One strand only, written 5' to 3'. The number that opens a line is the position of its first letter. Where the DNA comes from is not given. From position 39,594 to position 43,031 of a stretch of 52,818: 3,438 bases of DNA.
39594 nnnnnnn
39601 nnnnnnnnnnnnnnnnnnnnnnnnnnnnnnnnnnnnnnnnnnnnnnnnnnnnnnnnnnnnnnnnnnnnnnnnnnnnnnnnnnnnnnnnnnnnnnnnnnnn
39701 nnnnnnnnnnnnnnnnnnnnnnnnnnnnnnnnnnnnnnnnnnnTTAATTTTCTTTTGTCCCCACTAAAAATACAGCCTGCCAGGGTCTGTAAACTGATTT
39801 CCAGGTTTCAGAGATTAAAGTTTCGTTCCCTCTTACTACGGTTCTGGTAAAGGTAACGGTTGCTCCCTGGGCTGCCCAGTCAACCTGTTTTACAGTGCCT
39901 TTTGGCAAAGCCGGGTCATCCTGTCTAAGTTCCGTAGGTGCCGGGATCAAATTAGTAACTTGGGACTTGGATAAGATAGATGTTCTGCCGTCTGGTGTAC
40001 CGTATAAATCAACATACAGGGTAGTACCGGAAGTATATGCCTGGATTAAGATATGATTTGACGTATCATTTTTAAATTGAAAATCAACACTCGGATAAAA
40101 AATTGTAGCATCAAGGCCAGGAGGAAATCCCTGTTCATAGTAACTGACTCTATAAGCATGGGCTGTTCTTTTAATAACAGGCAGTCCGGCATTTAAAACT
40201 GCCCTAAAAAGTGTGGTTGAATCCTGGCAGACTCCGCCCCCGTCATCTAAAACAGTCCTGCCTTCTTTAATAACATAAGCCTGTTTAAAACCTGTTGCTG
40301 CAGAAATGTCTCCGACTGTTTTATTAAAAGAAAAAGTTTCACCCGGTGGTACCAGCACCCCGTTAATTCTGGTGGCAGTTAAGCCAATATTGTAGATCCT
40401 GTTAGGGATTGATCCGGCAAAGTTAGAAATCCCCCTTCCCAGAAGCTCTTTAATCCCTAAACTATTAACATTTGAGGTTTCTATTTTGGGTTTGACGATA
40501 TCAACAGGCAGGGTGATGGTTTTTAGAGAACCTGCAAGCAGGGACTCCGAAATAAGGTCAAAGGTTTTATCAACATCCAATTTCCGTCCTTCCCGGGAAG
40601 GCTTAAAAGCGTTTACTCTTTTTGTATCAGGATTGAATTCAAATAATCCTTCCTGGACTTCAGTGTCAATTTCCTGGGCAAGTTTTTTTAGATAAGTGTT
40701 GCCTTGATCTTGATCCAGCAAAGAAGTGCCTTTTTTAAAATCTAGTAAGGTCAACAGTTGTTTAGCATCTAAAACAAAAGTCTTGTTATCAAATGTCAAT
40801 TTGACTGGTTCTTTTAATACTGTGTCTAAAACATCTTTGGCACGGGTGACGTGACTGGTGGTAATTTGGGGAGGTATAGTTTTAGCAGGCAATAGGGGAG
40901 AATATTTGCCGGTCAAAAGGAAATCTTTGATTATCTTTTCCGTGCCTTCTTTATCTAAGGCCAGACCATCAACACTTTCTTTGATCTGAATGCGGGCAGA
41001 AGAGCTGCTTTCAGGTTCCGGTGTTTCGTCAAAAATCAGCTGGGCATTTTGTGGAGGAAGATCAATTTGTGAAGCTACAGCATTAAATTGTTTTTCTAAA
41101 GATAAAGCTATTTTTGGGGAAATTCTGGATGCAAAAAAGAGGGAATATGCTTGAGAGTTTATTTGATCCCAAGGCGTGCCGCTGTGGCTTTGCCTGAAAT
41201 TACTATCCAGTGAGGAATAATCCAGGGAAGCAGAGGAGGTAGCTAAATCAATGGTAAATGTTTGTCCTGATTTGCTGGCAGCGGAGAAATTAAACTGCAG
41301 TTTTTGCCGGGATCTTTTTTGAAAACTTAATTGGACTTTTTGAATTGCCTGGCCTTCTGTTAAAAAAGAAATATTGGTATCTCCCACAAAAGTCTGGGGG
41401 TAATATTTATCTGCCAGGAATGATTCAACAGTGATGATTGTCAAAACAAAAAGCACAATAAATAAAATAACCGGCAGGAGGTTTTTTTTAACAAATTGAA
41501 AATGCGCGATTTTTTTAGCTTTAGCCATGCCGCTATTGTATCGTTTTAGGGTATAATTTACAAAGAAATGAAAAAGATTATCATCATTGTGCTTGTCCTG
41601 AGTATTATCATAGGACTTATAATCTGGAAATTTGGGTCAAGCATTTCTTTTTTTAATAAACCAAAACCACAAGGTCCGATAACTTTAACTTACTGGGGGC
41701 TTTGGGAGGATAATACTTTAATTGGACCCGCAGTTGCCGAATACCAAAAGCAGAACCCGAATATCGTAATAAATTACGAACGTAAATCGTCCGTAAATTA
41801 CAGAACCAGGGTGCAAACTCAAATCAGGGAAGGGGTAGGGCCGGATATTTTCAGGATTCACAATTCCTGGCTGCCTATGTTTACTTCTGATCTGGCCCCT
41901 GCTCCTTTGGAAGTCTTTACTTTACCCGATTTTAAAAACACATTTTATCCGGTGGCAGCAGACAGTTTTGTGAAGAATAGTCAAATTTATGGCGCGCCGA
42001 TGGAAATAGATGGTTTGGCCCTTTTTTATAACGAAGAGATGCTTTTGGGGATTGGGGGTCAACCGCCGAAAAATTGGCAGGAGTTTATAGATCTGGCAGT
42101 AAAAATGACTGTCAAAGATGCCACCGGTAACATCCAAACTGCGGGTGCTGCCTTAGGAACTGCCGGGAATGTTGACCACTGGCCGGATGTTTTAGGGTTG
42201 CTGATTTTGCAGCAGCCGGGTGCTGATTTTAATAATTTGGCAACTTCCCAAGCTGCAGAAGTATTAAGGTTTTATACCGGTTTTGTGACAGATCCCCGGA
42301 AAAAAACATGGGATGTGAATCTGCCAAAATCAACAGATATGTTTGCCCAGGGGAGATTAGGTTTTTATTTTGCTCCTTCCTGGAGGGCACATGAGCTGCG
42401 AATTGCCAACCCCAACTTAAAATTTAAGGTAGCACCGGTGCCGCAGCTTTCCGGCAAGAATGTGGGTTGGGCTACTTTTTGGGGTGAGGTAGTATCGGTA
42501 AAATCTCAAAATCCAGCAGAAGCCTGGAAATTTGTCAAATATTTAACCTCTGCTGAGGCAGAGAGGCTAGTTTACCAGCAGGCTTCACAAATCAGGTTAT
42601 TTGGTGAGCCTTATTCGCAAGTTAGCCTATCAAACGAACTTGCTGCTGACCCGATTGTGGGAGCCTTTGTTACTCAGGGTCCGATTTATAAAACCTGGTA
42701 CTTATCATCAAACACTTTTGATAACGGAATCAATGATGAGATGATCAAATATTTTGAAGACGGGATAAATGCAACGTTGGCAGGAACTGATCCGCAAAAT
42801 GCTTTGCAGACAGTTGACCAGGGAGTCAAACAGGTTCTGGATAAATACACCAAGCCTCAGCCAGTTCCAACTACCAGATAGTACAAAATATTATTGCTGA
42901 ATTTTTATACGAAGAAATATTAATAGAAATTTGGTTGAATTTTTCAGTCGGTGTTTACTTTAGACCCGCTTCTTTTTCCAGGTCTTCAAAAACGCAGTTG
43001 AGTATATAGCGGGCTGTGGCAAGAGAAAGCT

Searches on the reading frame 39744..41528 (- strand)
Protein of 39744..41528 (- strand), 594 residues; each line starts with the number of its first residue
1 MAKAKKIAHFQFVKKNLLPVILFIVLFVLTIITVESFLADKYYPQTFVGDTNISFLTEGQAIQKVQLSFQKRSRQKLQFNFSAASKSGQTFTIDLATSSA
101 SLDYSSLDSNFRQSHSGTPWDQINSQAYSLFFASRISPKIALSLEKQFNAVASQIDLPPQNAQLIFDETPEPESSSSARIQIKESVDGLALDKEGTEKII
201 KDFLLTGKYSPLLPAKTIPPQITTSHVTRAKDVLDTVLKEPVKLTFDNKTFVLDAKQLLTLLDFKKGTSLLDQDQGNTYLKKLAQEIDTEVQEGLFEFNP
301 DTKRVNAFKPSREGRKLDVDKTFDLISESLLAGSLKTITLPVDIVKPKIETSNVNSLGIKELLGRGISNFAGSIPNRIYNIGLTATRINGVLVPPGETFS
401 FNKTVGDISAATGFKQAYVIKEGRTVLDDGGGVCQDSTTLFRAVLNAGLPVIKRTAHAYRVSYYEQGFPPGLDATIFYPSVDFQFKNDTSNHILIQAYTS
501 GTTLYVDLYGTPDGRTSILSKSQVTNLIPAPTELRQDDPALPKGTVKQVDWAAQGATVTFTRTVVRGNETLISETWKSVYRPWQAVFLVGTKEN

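Call 34: search_protein_families(library=pfam, proteins=[window:39744-41528:-], max_evalue=0.00001)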
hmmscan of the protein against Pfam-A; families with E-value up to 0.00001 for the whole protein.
window:39744-41528:- (594 aa): 2 families
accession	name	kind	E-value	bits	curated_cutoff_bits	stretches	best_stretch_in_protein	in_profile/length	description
PF04294.18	VanW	-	2.2e-45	153.7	27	1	376-509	1-130/130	VanW like protein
PF12229.13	PG_binding_4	-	4.1e-10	40.3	22.1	1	267-336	48-114/117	Putative peptidoglycan binding domain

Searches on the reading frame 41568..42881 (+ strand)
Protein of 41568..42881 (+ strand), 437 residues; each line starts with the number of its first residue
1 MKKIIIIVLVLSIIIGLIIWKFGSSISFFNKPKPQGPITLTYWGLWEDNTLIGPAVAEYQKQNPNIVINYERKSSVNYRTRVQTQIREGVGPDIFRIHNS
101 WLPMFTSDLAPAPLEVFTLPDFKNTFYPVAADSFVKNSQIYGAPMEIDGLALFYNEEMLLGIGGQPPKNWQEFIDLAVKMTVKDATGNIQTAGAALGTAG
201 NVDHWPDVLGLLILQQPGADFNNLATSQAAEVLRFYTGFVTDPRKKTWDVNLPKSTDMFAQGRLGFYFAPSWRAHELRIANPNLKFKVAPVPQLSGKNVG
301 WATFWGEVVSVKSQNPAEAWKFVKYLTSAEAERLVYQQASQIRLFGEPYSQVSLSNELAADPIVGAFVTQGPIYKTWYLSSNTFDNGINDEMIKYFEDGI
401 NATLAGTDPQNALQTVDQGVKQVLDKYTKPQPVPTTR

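Call 34: search_protein_families(library=pfam, proteins=[window:41568-42881:+], max_evalue=0.00001)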
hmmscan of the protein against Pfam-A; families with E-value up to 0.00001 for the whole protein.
window:41568-42881:+ (437 aa): 2 families
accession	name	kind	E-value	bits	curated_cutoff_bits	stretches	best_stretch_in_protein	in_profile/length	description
PF01547.30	SBP_bac_1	-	1.6e-29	104.3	26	1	50-331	9-305/307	Bacterial extracellular solute-binding protein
PF13416.11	SBP_bac_8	-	5.1e-28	99.1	27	1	55-337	2-254/279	Bacterial extracellular solute-binding protein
